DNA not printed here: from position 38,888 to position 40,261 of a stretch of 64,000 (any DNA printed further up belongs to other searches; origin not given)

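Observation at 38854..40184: HTH-Fic gene cassette inserted into the ATP synthase operon between atpF and atpH, flanked by 63-bp direct repeats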

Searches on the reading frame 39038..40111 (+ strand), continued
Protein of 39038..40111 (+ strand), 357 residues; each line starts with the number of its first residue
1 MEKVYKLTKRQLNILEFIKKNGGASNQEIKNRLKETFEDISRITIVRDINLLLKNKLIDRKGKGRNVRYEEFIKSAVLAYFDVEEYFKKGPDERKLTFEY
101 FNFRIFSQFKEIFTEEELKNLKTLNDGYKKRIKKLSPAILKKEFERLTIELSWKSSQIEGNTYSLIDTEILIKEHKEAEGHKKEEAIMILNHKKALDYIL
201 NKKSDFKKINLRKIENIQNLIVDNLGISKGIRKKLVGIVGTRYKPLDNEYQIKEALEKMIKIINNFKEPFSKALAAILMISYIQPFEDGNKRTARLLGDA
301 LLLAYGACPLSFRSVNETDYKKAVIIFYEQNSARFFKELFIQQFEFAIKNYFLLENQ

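Call 52: search_solved_structures(query=window:39038-40111:+, max_evalue=0.001, show_alignments=1)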
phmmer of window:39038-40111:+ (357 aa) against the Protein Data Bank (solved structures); distinct sequences matched with E-value up to 0.001: 12.
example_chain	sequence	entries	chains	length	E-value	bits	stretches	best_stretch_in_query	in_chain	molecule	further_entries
6i7j_A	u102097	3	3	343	4.6e-08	35.7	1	139-324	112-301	Adenosine monophosphate-protein transferase FICD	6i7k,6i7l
7b7z_A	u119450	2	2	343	6.4e-08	35.3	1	139-324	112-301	Protein adenylyltransferase FICD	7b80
6i7g_A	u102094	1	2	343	6.4e-08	35.3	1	139-324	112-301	Adenosine monophosphate-protein transferase FICD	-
4u04_A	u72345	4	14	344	6.5e-08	35.2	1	139-324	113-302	Adenosine monophosphate-protein transferase FICD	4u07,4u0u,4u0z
6i7h_A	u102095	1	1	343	6.5e-08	35.2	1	139-324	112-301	Adenosine monophosphate-protein transferase FICD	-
6i7i_A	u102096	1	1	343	8.9e-08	34.8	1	139-324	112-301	Adenosine monophosphate-protein transferase FICD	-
6zmd_B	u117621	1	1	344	2.9e-07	33.1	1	140-329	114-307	Protein adenylyltransferase FICD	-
9yz5_A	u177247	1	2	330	5.3e-07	32.2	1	139-324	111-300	Protein adenylyltransferase FICD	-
4u0s_A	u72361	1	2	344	5.8e-07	32.1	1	139-324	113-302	Adenosine monophosphate-protein transferase FICD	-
3cuc_A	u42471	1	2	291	1.4e-06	30.8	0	274-320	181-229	Protein of unknown function with a Fic domain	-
5jj6_A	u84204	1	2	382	1.5e-06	30.7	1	153-322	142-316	Adenosine monophosphate-protein transferase FICD homolog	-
5jj7_A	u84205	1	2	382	1.3e-05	27.6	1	153-322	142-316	Adenosine monophosphate-protein transferase FICD homolog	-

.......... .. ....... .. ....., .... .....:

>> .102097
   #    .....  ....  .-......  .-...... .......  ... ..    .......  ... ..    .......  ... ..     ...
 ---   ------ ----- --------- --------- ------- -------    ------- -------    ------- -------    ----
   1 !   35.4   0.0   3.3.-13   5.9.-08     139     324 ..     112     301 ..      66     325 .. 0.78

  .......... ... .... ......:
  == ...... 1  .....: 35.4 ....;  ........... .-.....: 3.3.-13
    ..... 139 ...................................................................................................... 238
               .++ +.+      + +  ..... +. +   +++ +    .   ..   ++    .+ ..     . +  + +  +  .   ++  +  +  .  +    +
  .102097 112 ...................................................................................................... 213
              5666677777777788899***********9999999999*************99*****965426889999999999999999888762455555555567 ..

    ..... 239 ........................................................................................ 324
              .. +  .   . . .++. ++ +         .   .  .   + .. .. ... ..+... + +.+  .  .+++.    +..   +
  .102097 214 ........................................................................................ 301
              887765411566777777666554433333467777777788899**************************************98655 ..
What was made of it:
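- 39038..40111 (+): HTH-Fic gene (357 aa): N-terminal winged helix (about aa 5-72), inhibitory motif SSQIEG, and non-canonical core motif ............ starting at 39887. The Gln aligns with the catalytic His of FICD (call 52).
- On Fic/Fido superfamily: FICD chains match at E = 5e-8 (call 52).
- On Canonical AMPylating Fic enzymes (including SoFic and FICD): The Gln aligns with the FICD catalytic His (call 52).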

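Call 57: find_encoding_contigs(protein=P0154, flank=3000, max_places=10)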
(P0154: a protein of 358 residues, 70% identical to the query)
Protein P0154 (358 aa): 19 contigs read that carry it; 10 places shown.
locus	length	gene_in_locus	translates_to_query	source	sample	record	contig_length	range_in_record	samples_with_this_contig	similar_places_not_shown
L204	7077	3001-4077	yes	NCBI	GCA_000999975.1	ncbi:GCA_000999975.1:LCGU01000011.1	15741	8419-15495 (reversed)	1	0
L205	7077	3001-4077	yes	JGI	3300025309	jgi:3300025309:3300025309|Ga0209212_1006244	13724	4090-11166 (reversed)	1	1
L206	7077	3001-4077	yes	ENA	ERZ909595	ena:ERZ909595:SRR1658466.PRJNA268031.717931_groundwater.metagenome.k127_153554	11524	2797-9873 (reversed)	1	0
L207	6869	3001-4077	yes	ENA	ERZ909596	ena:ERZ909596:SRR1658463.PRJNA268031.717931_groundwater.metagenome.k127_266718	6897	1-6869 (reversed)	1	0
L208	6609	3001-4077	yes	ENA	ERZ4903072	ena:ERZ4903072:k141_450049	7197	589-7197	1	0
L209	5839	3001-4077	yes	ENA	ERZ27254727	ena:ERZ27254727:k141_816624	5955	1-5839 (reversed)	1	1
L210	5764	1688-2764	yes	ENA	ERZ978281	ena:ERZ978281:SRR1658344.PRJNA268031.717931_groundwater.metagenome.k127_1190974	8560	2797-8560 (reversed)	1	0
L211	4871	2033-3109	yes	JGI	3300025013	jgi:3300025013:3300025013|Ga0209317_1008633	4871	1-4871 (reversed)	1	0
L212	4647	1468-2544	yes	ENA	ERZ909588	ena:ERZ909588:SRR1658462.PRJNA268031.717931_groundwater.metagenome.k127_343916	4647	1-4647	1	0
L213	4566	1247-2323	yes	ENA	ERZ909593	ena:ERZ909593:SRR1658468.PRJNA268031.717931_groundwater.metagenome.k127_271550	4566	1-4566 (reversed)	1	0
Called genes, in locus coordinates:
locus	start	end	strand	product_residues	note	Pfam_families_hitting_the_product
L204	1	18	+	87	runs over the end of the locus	PF21694:DNA_pol3_delta_C (weak)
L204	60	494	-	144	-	PF02502:LacAB_rpiB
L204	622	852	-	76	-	-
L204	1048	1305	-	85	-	PF01541:GIY-YIG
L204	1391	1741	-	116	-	-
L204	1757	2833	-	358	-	-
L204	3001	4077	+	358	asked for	PF02661:Fic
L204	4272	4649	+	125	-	-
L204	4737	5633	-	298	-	PF01149:Fapy_DNA_glyco, PF05833:NFACT_N (weak), PF06831:H2TH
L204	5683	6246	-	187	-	PF01330:RuvA_N, PF00633:HHH (faint), PF14520:HHH_5, PF07499:RuvA_C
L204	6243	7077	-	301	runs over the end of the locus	PF02113:Peptidase_S13 (faint), PF13354:Beta-lactamase2, PF00768:Peptidase_S11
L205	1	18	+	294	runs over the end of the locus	PF21694:DNA_pol3_delta_C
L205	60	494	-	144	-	PF02502:LacAB_rpiB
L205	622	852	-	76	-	-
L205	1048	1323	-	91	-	PF01541:GIY-YIG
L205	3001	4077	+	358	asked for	PF02661:Fic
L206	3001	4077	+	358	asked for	PF02661:Fic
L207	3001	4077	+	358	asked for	PF02661:Fic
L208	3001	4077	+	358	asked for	PF02661:Fic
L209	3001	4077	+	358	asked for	PF02661:Fic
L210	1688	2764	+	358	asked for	PF02661:Fic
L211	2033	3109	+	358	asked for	PF02661:Fic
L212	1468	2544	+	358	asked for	PF02661:Fic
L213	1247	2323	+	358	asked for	PF02661:Fic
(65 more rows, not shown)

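Call 58: find_encoding_contigs(protein=P0195, flank=3000, max_places=10)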
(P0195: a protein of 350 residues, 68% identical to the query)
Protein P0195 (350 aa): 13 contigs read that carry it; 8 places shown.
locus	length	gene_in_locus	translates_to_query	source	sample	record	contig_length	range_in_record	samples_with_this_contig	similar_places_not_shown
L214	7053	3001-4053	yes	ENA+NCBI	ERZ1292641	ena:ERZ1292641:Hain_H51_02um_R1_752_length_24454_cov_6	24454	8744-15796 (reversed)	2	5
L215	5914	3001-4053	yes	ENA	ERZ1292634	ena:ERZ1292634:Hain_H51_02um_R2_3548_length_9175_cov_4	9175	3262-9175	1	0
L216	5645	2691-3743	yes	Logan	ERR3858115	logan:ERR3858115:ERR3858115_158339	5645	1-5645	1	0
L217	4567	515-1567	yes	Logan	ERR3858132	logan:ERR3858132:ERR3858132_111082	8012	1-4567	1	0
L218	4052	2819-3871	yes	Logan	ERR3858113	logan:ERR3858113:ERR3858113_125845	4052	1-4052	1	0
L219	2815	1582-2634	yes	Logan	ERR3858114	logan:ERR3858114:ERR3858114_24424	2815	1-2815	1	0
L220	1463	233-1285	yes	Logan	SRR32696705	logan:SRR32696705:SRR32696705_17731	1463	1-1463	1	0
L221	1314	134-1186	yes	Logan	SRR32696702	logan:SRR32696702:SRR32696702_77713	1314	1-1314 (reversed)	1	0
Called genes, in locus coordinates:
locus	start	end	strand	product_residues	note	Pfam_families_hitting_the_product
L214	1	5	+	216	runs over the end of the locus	PF13489:Methyltransf_23, PF13847:Methyltransf_31 (weak), PF08241:Methyltransf_11, PF08242:Methyltransf_12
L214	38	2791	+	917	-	PF13385:Laminin_G_3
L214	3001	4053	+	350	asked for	PF02661:Fic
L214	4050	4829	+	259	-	PF00535:Glycos_transf_2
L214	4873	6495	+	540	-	PF01408:GFO_IDH_MocA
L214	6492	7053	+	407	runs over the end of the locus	PF13439:Glyco_transf_4, PF13579:Glyco_trans_4_4, PF00534:Glycos_transf_1, PF13692:Glyco_trans_1_4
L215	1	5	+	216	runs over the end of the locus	PF13489:Methyltransf_23, PF13847:Methyltransf_31 (weak), PF08241:Methyltransf_11, PF08242:Methyltransf_12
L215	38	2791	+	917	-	PF13385:Laminin_G_3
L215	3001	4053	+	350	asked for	PF02661:Fic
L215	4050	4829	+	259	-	PF00535:Glycos_transf_2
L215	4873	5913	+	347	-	?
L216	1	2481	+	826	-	?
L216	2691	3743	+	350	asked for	PF02661:Fic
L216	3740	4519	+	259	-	PF00535:Glycos_transf_2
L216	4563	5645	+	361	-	?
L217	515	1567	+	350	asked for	PF02661:Fic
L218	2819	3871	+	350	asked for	PF02661:Fic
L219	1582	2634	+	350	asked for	PF02661:Fic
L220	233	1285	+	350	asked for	PF02661:Fic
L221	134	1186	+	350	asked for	PF02661:Fic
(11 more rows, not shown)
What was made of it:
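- On Insertion sequence / transposon: P0154 and P0195 are each found in one context over 13-19 contigs (calls 57, 58).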
